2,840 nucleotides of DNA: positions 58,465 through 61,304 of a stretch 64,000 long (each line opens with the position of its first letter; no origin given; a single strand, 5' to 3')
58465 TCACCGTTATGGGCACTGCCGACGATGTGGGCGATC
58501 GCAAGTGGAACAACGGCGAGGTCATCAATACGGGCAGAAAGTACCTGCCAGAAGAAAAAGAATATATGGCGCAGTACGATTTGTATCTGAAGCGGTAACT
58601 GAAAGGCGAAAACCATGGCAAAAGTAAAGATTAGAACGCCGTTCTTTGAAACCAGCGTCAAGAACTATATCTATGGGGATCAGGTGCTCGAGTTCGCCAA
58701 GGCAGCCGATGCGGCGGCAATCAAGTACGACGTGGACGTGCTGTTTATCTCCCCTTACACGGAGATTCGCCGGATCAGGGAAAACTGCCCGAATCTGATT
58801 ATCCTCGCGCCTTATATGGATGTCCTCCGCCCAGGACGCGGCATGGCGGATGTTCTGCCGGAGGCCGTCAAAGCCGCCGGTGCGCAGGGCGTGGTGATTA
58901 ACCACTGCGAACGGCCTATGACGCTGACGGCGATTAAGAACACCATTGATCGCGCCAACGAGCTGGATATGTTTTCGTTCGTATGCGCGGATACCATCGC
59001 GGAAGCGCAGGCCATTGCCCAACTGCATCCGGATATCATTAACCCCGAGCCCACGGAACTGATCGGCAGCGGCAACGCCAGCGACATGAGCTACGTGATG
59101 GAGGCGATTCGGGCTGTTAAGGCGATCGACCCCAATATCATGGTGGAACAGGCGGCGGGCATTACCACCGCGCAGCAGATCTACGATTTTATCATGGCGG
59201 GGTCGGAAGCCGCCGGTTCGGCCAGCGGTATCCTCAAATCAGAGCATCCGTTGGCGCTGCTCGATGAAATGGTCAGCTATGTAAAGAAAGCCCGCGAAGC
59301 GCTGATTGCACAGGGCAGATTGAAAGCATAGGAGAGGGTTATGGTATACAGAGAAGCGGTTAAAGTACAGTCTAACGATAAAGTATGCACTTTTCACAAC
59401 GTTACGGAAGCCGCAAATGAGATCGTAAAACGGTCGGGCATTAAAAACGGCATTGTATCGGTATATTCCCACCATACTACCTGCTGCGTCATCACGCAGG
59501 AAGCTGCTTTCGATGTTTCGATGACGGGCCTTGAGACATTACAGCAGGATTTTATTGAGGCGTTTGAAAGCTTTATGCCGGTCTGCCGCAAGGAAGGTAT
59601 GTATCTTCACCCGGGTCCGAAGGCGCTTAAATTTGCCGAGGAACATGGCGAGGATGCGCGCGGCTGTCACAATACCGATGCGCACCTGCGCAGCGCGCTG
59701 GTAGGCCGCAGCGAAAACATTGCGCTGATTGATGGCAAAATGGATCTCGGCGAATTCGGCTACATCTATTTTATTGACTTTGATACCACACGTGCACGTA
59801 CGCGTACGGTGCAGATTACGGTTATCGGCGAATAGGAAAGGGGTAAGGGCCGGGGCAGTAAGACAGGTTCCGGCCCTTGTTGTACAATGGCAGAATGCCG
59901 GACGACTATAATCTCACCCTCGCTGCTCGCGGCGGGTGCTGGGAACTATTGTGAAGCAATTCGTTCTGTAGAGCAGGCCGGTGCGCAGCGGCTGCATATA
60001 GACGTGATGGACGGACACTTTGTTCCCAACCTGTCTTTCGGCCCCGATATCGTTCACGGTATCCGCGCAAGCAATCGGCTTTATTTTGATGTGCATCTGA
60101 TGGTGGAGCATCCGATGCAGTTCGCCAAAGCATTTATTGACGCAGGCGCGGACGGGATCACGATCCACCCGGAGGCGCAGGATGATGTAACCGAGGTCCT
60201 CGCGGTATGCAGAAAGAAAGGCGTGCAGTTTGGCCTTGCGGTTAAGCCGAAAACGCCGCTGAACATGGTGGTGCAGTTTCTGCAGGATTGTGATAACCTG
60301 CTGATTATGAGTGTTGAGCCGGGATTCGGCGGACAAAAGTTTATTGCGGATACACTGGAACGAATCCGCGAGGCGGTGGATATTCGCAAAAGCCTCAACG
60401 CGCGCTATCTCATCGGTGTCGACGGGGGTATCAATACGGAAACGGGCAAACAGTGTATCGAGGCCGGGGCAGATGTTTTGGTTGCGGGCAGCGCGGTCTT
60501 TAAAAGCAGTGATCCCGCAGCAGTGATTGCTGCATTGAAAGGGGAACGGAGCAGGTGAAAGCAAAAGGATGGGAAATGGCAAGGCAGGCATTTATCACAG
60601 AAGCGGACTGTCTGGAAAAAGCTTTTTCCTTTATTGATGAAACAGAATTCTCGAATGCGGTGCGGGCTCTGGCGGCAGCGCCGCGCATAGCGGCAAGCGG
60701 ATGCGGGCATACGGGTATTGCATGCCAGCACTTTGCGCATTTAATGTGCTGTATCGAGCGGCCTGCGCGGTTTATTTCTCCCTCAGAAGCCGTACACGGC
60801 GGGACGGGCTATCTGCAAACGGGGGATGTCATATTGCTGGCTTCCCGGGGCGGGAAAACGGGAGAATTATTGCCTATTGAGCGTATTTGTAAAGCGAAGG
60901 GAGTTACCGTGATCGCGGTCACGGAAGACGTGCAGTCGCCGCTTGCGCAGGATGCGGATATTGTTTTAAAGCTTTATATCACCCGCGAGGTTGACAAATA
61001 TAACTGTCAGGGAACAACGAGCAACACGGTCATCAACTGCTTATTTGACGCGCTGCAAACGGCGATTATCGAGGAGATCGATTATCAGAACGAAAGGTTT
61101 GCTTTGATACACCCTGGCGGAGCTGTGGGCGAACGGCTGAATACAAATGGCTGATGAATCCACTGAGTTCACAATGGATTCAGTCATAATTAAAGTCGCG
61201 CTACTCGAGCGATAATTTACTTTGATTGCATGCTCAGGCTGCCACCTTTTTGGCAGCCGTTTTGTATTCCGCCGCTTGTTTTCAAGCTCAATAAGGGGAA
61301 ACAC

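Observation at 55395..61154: Unusual sugar-catabolic gene set: AraA/FucI-like isomerase, URO-D-like protein, two YjbQ paralogs flanking a divergent TIM paralog, RPE-like 3-epimerase and SIS isomerase behind a LacI-controlled ribose-type ABC transporter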

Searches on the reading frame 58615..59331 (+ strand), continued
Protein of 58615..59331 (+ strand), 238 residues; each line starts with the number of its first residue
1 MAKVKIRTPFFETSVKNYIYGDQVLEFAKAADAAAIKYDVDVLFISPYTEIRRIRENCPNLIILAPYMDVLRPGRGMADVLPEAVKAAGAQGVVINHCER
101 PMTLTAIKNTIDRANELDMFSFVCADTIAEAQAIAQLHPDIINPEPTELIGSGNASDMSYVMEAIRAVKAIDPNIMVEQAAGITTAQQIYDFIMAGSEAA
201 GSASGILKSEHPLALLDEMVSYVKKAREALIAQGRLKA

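Call 70: search_protein_families(library=pfam, proteins=[L004:11857-12969:+, L004:13397-15403:+, L004:6285-8843:-, L004:4803-6251:-, L030:8415-8978:+, L030:11277-11960:-, L030:12898-13800:+, L030:13773-14747:+, L030:14800-16356:-, L040:573-1397:-], max_evalue=0.001)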
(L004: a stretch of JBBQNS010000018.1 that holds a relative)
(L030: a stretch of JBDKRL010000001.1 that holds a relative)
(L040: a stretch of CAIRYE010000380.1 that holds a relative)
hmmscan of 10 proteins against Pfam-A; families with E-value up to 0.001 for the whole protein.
L004:11857-12969:+ (370 aa): 5 families
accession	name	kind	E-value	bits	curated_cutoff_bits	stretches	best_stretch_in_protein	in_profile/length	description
PF01408.29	GFO_IDH_MocA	-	5.5e-19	69.5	24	1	7-123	1-118/120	Oxidoreductase family, NAD-binding Rossmann fold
PF21252.2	Glyco_hydro_109_C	-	7.9e-14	51.8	27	1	137-287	4-185/187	Glycosyl hydrolase 109, C-terminal domain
PF22725.1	GFO_IDH_MocA_C3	-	3.2e-08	34.1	27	1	136-262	4-123/124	GFO/IDH/MocA C-terminal domain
PF02894.22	GFO_IDH_MocA_C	-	1.4e-06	28.7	22.9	1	137-342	1-197/218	Oxidoreductase family, C-terminal alpha/beta domain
PF03447.22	NAD_binding_3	-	0.00016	22.8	24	1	27-119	19-111/116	Homoserine dehydrogenase, NAD binding domain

L004:13397-15403:+ (668 aa): 2 families
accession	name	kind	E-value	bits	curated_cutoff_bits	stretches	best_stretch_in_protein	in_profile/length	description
PF01408.29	GFO_IDH_MocA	-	1.3e-07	32.8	24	1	38-147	4-116/120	Oxidoreductase family, NAD-binding Rossmann fold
PF21252.2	Glyco_hydro_109_C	-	4e-06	26.7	27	1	160-229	1-79/187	Glycosyl hydrolase 109, C-terminal domain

L004:6285-8843:- (852 aa): 1 family
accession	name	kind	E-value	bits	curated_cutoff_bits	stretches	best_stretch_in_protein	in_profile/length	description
PF00343.26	Phosphorylase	-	0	1133.2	27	1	129-841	2-713/713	Carbohydrate phosphorylase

L004:4803-6251:- (482 aa): 0 families

L030:8415-8978:+ (187 aa): 2 families
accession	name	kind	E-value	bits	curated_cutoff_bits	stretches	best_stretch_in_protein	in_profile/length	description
PF02632.19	BioY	-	8.3e-38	129.9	25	1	33-178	2-138/140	BioY family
PF12822.12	ECF_trnsprt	-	1.9e-07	31.7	30.7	1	11-176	2-166/169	ECF transporter, substrate-specific component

L030:11277-11960:- (227 aa): 2 families
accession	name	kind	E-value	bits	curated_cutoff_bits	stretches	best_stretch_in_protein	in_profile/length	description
PF01863.23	YgjP-like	-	2.9e-55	187.9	26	1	23-226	2-205/207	YgjP-like, metallopeptidase domain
PF10263.15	SprT-like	-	2.9e-05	24.3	25.6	1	156-211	25-92/108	SprT-like family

L030:12898-13800:+ (300 aa): 1 family
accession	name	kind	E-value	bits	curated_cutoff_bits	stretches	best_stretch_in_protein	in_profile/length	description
PF09924.15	LPG_synthase_C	-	1.3e-34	120.1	27.5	1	25-294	7-297/298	Phosphatidylglycerol lysyltransferase, C-terminal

L030:13773-14747:+ (324 aa): 1 family
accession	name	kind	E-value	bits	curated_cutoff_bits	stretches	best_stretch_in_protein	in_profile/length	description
PF06161.16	DUF975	-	5.2e-25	89.1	34.8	1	202-282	158-238/243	Protein of unknown function (DUF975)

L030:14800-16356:- (518 aa): 5 families
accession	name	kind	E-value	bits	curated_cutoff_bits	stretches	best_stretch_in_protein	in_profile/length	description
PF08323.17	Glyco_transf_5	-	5.7e-84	282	22.7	1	2-237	1-238/239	Starch synthase catalytic domain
PF00534.26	Glycos_transf_1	-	1.7e-14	54.2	26.4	1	289-437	11-156/172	Glycosyl transferases group 1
PF13692.12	Glyco_trans_1_4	-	3.5e-11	44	27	1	294-437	2-140/142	Glycosyl transferases group 1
PF13579.12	Glyco_trans_4_4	-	2e-05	25.4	29.7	1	103-223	53-142/158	Glycosyl transferase 4-like domain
PF13439.12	Glyco_transf_4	-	0.00027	21.5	28.5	0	101-225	49-150/170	Glycosyltransferase Family 4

L040:573-1397:- (274 aa): 0 families

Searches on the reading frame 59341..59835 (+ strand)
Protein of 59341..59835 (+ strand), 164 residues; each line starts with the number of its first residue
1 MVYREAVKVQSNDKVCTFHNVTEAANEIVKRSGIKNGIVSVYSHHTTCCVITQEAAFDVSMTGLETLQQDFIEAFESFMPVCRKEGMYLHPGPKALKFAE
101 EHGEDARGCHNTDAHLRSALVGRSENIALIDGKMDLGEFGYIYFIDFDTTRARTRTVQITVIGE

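Call 4: search_protein_families(library=pfam, proteins=[window:59341-59835:+], max_evalue=0.01)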
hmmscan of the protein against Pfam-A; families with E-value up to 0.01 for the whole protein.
window:59341-59835:+ (164 aa): 1 family
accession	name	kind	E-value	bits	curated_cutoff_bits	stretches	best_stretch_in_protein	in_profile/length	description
PF01894.22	UPF0047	-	3.6e-25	88.8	27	1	20-160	1-116/117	Uncharacterised protein family UPF0047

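Call 5: search_protein_families(library=ncbifam, proteins=[window:59341-59835:+], max_evalue=0.01)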
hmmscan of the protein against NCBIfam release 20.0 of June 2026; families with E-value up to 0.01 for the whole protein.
window:59341-59835:+ (164 aa): 1 family
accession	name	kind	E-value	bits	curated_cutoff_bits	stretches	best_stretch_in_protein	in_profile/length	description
TIGR00149.1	TIGR00149_YjbQ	hypoth_equivalog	2.7e-22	78.9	67.75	1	14-164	9-132/132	secondary thiamine-phosphate synthase enzyme YjbQ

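Call 23: search_solved_structures(query=window:59341-59835:+, max_evalue=0.001, show_alignments=2)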
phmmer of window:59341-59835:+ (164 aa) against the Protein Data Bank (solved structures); distinct sequences matched with E-value up to 0.001: 9.
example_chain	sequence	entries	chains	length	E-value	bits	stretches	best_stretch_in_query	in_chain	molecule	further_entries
1ve0_A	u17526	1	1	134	2.8e-12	50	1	110-163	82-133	hypothetical protein (ST2072)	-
1vmj_A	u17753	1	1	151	1.3e-10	44.6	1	105-164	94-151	hypothetical protein TM0723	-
1xbf_A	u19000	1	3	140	5e-10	42.7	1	110-159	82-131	Clostridium acetobutylicum Q97KL0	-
1vmh_A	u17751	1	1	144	8.7e-10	41.9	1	110-158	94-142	Uncharacterized conserved protein YjbQ/UPF0047 family, ortholog yugU B.subtilis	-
1vmf_A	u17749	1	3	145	1.2e-08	38.2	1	102-155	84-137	hypothetical protein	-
2p6c_A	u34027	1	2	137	2.1e-07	34.2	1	102-164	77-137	aq_2013 protein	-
1vph_A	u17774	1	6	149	5.7e-07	32.8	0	18-59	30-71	hypothetical protein SSO2532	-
2p6h_A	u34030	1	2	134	1.3e-06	31.6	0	111-164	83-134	Hypothetical protein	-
2cu5_A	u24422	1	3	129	0.00088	22.4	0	104-157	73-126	Conserved Hypothetical Protein TT1486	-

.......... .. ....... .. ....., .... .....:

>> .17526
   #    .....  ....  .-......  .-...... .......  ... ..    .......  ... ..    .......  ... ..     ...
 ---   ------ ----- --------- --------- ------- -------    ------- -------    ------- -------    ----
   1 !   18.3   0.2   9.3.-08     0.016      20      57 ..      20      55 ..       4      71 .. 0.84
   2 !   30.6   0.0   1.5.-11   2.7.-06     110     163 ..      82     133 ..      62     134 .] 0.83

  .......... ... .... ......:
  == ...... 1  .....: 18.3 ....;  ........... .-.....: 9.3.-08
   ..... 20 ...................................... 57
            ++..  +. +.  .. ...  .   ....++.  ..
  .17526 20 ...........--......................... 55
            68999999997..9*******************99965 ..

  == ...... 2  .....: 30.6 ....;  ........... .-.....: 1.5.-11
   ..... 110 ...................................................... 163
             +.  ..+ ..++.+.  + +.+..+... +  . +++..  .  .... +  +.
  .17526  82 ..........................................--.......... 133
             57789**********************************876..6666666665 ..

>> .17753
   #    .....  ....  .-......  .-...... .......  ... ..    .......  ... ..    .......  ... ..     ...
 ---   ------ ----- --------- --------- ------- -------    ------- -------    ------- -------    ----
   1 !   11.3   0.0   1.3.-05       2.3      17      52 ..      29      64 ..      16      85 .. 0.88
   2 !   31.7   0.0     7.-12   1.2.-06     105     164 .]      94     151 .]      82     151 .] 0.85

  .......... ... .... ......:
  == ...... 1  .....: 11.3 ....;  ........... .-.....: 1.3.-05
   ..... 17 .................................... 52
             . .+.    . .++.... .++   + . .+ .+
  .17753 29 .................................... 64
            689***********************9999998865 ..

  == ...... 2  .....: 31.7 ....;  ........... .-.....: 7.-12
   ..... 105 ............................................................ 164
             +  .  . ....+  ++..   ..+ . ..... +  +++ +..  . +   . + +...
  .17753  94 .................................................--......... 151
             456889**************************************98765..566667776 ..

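Call 34: find_homologous_proteins(query=window:59341-59835:+, max_evalue=0.00001)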
Query window:59341-59835:+ (164 aa): 2382 proteins with E <= 0.00001 among 2398 candidates; the best 120 are listed.
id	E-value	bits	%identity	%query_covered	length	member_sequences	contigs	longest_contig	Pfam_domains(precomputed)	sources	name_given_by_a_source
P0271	9.6e-106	368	100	100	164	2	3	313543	PF01894.23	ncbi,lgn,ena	-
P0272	1.2e-95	335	91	100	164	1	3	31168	PF01894.23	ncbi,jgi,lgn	ncbi:MAG: secondary thiamine-phosphate synthase enzyme YjbQ [Christensenellales bacterium]|jgi:secon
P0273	7.8e-93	326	87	100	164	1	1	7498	PF01894.23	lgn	-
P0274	7.5e-92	323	87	100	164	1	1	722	PF01894.23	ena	-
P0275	2.0e-91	322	87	100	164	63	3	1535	PF01894.23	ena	-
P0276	2.0e-91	322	89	100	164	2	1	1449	PF01894.23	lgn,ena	-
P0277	2.0e-91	322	86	100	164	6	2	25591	PF01894.23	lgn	-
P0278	1.4e-90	319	85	100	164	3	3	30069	PF01894.23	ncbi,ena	-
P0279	1.5e-90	319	85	100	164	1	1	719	PF01894.23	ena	-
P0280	1.9e-90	319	86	100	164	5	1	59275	PF01894.23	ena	-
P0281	2.0e-90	319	85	100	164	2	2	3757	PF01894.23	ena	-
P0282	2.7e-90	318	85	100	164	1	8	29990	PF01894.23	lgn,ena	-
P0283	2.8e-90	318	85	100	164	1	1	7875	PF01894.23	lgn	-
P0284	5.1e-90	317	86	100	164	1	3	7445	PF01894.23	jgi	jgi:secondary thiamine-phosphate synthase enzyme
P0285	9.9e-90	316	84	100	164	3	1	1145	PF01894.23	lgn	-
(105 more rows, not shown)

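Call 65: predict_structure(alignment_id=A3)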
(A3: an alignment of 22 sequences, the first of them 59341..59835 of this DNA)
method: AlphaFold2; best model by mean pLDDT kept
length: 164 residues; sequences in the alignment: 22
mean_pLDDT: 83.3   pTM: 0.76
mean pLDDT of the five models: 83.3, 81.2, 80.5, 79.0, 77.0
residues with pLDDT >= 90: 73; 70-90: 52; 50-70: 39; < 50: 0
segments of 3 or more residues with pLDDT < 50: none
pLDDT, mean of each block of 10 residues (from residue 1): 96 90 97 98 92 72 67 77 59 67 64 78 95 91 90 94 97
secondary structure, 60 per line:
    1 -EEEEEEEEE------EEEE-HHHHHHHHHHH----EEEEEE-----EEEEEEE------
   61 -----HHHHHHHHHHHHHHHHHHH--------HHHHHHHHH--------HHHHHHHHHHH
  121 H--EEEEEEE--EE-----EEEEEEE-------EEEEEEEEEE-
elements in order: E2-10 E17-20 H22-32 E37-42 E48-54 H66-84 H93-101 H110-121 E124-130 E140-146 E154-163

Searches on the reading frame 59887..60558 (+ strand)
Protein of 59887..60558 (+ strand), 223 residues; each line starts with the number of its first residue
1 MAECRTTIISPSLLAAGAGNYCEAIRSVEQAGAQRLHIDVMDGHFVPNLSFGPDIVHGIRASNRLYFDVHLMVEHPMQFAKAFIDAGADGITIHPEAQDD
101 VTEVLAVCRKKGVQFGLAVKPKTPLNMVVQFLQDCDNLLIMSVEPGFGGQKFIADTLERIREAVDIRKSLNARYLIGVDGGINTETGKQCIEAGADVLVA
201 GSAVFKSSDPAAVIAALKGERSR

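Call 4: search_protein_families(library=pfam, proteins=[window:59887-60558:+], max_evalue=0.01)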
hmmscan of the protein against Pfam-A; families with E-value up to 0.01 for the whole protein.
window:59887-60558:+ (223 aa): 5 families
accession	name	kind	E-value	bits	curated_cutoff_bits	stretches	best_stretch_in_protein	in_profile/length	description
PF00834.25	Ribul_P_3_epim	-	9.1e-66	221.5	21.1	1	9-205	2-198/198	Ribulose-phosphate 3 epimerase family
PF00977.27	His_biosynth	-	3.4e-06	27.1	23.6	1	100-209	7-110/228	Histidine biosynthesis protein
PF00215.30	OMPdecase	-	5.5e-06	26.9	27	1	80-215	71-219/221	Orotidine 5'-phosphate decarboxylase / HUMPS family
PF01884.23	PcrB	-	0.0012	18.9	23.9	1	156-209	164-216/226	PcrB family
PF01729.25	QRPTase_C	-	0.0028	17.9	23.1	0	157-204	111-158/169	Quinolinate phosphoribosyl transferase, C-terminal domain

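Call 5: search_protein_families(library=ncbifam, proteins=[window:59887-60558:+], max_evalue=0.01)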
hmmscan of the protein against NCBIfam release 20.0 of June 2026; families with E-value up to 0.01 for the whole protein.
window:59887-60558:+ (223 aa): 21 families
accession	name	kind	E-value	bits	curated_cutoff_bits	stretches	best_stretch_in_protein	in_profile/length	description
NF004076.0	PRK05581.1-4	subfamily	1.8e-76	256.3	165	1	6-215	4-213/221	ribulose-phosphate 3-epimerase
TIGR01163.1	rpe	equivalog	2.1e-75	252.7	212.6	1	9-218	2-211/211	ribulose-phosphate 3-epimerase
NF007266.0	PRK09722.1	equivalog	1.2e-50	172.1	271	1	7-206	3-203/230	D-allulose 6-phosphate 3-epimerase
NF005944.0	PRK08005.1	equivalog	1.4e-30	106.1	376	1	8-215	2-205/210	ribulose-phosphate 3 epimerase family protein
NF005986.0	PRK08091.1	equivalog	8.8e-26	91.3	264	1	6-212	12-218/229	ribulose-phosphate 3-epimerase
NF010658.0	PRK14057.1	equivalog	1.3e-19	70.7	530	1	27-207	40-227/254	epimerase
TIGR03128.2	RuMP_HxlA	equivalog_domain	1.4e-07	31.4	200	1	80-218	68-202/205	3-hexulose-6-phosphate synthase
NF005442.0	PRK07028.1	equivalog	4.5e-07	28.8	593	1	85-212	79-201/430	bifunctional hexulose-6-phosphate synthase/ribonuclease regulator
NF009833.0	PRK13307.1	equivalog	9.2e-07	28.1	274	1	84-215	247-373/392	bifunctional 5,6,7,8-tetrahydromethanopterin hydro-lyase/3-hexulose-6-phosphate synthase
NF010386.0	PRK13813.1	equivalog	5.7e-06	26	208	1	52-218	44-210/216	orotidine 5'-phosphate decarboxylase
NF009621.0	PRK13125.1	equivalog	5.9e-06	25.8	234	1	79-216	93-229/244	tryptophan synthase subunit alpha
TIGR01768.1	GGGP-family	subfamily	1.2e-05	24.9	113.25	1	162-208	168-215/224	geranylgeranylglyceryl phosphate synthase family protein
NF041755.1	RuMP_HxlAB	equivalog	1.9e-05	23.8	500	1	140-213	133-202/391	bifunctional 3-hexulose-6-phosphate synthase/6-phospho-3-hexuloisomerase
NF003302.0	PRK04302.1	subfamily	8.5e-05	22.4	132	1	80-217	78-218/223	triose-phosphate isomerase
NF003198.0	PRK04169.1-2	subfamily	0.00023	20.3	247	1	166-216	192-241/249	geranylgeranylglyceryl/heptaprenylglyceryl phosphate synthase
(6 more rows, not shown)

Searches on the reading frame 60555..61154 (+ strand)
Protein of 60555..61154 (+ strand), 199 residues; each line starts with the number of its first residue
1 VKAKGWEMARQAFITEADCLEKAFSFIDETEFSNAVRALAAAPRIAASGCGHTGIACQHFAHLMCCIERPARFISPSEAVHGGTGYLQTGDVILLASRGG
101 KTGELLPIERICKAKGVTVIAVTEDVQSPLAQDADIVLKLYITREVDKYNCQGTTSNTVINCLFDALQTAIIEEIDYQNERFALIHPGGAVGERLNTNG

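Call 4: search_protein_families(library=pfam, proteins=[window:60555-61154:+], max_evalue=0.01)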
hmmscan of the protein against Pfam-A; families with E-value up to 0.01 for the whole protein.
window:60555-61154:+ (199 aa): 2 families
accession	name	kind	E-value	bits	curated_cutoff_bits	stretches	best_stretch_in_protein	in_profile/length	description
PF01380.27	SIS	-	1.3e-14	54.5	25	1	39-159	2-119/131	SIS domain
PF13580.11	SIS_2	-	3.5e-05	24.3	27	0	87-123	101-137/138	SIS domain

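Call 5: search_protein_families(library=ncbifam, proteins=[window:60555-61154:+], max_evalue=0.01)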
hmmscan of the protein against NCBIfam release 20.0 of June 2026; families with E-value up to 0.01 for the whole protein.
window:60555-61154:+ (199 aa): 13 families
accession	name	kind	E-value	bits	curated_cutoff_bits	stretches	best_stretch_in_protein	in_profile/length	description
TIGR00393.1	kpsF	subfamily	2.3e-29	102.8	203.7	1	45-195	3-153/268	KpsF/GutQ family sugar-phosphate isomerase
NF008581.0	PRK11543.1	equivalog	6e-26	91.2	481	1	7-195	7-195/321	arabinose-5-phosphate isomerase GutQ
NF008141.0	PRK10892.1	equivalog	1.9e-24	86.6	505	1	9-195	16-202/328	arabinose-5-phosphate isomerase KdsD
TIGR03127.2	RuMP_HxlB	equivalog_domain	1.5e-12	47.8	160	1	20-172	8-152/178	6-phospho-3-hexuloisomerase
NF040776.2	AlsR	equivalog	1.6e-12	46.9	400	1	10-138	97-225/279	transcriptional repressor AlsR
NF008458.0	PRK11337.1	equivalog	1e-11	44.4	378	1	10-139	109-238/293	MurR/RpiR family transcriptional regulator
NF041755.1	RuMP_HxlAB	equivalog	9.3e-10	38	500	1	20-182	224-383/391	bifunctional 3-hexulose-6-phosphate synthase/6-phospho-3-hexuloisomerase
NF008451.0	PRK11302.1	subfamily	1e-09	38.3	296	1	12-169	98-252/286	transcriptional regulator HexR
NF010701.0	PRK14101.1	equivalog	6.4e-08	31.2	920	1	30-140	456-565/638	bifunctional transcriptional regulator/glucokinase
NF046059.1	NagB_SO3506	equivalog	1.3e-05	24.7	430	1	90-145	87-142/330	glucosamine-6-phosphate deaminase NagB-II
NF008590.0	PRK11557.1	equivalog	1.5e-05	24.6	355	1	24-174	114-262/282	MurR/RpiR family transcriptional regulator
NF012026.0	PRK15482.1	equivalog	0.0001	21.9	408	1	17-172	110-263/285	HTH-type transcriptional regulator MurR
NF002805.0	PRK02947.1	subfamily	0.0021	17.3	135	0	87-124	105-142/247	sugar isomerase domain-containing protein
